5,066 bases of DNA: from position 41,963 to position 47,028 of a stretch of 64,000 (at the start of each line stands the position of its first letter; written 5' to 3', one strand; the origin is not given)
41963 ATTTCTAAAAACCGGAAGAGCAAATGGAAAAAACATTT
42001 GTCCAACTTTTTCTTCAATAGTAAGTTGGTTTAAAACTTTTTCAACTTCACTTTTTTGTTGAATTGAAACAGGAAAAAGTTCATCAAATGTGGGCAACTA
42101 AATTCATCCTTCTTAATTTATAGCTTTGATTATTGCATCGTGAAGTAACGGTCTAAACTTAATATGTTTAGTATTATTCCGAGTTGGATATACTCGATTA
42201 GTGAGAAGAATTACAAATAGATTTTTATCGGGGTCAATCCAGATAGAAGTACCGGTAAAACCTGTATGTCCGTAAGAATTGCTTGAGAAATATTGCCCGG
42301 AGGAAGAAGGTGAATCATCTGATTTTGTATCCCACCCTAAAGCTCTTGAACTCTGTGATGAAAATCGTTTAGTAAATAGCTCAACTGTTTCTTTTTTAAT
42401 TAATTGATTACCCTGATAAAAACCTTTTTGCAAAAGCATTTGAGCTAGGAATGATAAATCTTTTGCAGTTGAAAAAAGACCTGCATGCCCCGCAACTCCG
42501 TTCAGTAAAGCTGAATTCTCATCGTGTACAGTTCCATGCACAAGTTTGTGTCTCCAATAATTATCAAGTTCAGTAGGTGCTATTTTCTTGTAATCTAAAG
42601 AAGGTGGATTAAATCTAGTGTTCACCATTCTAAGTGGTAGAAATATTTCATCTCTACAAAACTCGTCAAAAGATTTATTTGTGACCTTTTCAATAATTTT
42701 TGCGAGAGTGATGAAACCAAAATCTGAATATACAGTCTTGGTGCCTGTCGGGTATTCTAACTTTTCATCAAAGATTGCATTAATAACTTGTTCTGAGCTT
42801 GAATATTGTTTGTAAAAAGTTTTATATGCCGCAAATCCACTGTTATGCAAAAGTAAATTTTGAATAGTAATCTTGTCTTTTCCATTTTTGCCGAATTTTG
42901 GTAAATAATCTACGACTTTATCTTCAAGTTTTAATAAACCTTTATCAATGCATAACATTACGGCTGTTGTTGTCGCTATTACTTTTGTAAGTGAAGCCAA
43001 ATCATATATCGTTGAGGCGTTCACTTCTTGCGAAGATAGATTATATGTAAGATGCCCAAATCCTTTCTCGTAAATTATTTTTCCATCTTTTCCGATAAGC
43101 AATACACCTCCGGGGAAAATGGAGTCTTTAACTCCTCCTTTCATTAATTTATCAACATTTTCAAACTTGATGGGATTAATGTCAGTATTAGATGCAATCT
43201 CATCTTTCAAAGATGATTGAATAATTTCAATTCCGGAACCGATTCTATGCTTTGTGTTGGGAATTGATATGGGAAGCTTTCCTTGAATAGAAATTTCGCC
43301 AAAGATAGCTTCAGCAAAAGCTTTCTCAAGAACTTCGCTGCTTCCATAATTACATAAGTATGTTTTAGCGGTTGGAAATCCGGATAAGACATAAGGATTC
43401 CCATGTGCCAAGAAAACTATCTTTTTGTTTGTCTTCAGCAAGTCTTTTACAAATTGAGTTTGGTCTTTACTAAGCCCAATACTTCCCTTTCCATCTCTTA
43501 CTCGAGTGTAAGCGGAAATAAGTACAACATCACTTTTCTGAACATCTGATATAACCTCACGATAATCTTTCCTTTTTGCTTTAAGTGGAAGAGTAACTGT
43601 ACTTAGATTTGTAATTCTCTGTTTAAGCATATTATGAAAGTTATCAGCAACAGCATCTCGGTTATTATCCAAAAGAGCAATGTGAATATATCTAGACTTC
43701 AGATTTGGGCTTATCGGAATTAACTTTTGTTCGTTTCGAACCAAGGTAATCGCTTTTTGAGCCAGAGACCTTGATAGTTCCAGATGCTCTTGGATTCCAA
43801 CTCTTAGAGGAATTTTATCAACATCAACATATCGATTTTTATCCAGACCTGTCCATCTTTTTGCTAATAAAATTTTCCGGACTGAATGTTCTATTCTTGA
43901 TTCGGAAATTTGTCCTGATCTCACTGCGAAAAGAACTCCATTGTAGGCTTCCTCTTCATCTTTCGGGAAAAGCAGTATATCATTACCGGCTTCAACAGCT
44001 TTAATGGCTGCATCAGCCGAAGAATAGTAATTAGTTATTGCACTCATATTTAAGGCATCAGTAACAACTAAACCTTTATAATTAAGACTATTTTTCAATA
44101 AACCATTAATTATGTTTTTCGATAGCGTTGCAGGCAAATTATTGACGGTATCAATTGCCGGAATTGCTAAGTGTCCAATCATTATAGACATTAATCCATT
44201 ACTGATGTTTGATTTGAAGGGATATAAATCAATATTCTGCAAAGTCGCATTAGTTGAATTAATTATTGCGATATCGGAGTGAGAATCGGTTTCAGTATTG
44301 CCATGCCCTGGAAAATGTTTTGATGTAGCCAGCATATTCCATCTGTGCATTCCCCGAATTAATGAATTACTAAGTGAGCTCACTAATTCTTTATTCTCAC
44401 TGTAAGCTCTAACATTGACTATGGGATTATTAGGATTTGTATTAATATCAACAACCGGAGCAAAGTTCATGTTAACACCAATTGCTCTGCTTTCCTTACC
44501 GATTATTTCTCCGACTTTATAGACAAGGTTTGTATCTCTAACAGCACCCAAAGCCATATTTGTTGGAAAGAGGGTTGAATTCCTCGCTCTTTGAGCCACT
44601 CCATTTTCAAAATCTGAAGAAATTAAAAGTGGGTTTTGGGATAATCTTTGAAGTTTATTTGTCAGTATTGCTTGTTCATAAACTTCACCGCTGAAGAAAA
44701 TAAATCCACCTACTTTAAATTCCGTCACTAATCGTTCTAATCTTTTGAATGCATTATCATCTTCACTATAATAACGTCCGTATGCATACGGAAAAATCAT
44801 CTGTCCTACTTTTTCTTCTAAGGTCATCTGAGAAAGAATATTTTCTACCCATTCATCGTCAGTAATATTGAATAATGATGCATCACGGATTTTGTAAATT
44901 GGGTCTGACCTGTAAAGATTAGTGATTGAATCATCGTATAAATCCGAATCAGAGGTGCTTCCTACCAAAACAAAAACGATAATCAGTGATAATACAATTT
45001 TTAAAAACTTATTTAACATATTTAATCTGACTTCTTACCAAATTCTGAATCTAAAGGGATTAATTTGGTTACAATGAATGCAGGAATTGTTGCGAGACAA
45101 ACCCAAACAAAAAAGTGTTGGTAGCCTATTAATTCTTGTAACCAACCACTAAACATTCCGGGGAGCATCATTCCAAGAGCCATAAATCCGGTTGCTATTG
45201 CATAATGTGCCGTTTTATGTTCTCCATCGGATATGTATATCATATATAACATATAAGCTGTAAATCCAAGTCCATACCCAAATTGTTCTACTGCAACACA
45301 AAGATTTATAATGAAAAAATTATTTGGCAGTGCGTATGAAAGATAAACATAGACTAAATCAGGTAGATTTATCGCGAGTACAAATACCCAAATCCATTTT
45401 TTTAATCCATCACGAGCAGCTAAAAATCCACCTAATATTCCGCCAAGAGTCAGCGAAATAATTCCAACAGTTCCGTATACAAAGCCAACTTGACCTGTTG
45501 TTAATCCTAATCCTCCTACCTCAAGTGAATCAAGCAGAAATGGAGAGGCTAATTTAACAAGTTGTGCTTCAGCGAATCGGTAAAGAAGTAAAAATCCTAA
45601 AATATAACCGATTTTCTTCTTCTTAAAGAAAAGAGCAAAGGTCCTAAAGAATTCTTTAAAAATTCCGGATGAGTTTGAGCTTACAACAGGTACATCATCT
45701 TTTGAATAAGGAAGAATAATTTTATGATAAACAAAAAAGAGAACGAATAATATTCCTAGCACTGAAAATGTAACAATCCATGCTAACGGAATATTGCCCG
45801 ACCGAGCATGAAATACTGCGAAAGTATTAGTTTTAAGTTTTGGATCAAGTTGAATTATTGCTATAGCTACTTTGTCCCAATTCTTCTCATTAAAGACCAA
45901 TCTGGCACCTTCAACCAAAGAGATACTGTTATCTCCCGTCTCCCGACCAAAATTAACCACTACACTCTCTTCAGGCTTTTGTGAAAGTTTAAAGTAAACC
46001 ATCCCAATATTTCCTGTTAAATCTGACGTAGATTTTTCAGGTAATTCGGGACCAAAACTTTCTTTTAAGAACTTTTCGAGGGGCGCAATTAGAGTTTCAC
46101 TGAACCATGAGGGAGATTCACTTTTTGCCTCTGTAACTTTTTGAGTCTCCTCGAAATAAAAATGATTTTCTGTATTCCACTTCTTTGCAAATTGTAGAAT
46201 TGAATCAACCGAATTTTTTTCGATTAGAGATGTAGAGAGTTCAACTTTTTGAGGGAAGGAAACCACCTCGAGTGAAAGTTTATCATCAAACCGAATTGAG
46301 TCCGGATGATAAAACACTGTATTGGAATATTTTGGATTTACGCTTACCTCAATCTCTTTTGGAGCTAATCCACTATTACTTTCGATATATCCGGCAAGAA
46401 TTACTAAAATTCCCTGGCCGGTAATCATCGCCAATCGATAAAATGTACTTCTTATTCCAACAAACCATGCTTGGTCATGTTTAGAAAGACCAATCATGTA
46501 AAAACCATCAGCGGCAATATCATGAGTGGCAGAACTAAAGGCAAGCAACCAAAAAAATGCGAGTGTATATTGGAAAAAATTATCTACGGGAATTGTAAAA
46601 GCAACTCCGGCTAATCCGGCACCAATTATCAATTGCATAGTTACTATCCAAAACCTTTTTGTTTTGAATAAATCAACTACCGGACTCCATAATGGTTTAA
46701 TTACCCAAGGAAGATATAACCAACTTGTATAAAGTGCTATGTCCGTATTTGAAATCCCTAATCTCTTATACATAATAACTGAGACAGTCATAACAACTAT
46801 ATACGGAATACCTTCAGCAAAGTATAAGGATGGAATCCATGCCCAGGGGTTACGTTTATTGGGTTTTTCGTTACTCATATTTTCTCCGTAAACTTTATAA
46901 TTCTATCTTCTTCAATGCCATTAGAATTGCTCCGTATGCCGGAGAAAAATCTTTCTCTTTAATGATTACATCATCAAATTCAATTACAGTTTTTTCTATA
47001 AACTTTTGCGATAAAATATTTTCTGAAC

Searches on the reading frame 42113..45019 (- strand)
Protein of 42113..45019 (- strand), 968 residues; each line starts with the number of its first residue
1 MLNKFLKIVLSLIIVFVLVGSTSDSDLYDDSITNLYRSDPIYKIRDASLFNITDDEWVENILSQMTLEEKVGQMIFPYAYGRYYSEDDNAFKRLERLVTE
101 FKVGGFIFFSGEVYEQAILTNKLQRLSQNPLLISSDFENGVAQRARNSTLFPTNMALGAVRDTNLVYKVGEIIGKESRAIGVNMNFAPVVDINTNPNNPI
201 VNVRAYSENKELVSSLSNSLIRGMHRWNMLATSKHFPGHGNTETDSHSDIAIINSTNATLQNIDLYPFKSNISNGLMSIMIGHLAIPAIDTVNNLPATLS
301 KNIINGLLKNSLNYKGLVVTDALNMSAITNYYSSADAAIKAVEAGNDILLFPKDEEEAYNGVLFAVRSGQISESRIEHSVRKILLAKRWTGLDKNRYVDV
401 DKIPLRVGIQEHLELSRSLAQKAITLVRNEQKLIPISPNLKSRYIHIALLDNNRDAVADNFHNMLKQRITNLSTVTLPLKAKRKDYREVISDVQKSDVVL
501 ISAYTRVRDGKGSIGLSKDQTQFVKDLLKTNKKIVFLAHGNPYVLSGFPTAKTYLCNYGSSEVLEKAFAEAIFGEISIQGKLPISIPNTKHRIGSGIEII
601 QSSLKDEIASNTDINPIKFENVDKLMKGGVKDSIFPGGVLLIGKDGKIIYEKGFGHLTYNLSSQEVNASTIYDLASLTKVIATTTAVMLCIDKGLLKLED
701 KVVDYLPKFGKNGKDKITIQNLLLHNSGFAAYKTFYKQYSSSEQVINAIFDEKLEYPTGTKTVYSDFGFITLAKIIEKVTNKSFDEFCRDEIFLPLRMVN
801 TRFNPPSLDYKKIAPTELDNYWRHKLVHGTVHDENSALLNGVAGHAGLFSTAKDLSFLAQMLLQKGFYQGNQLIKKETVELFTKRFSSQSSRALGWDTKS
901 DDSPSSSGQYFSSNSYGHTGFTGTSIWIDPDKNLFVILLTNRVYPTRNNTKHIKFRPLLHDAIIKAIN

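Call 31: search_protein_families(library=pfam, proteins=[window:42113-45019:-], max_evalue=0.00001)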
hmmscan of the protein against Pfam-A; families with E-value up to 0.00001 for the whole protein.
window:42113-45019:- (968 aa): 3 families
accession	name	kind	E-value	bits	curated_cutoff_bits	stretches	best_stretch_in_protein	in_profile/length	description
PF00933.27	Glyco_hydro_3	-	1.9e-84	284.3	27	1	66-384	1-314/316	Glycosyl hydrolase family 3 N terminal domain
PF00144.29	Beta-lactamase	-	5.7e-62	210.2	27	1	622-951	1-319/329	Beta-lactamase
PF01915.27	Glyco_hydro_3_C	-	4.6e-14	53.3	31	1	424-593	1-176/200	Glycosyl hydrolase family 3 C-terminal domain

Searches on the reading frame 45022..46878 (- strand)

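Call 31: search_protein_families(library=pfam, proteins=[window:45022-46878:-], max_evalue=0.00001)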
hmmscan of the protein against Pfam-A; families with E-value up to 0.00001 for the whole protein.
window:45022-46878:- (618 aa): 2 families
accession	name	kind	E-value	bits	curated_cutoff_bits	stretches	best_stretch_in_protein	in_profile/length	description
PF07690.21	MFS_1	-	2.3e-08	33.8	33.4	0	456-608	26-173/347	Major Facilitator Superfamily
PF03092.22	BT1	-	4.9e-06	26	22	1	26-128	6-112/432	BT1 family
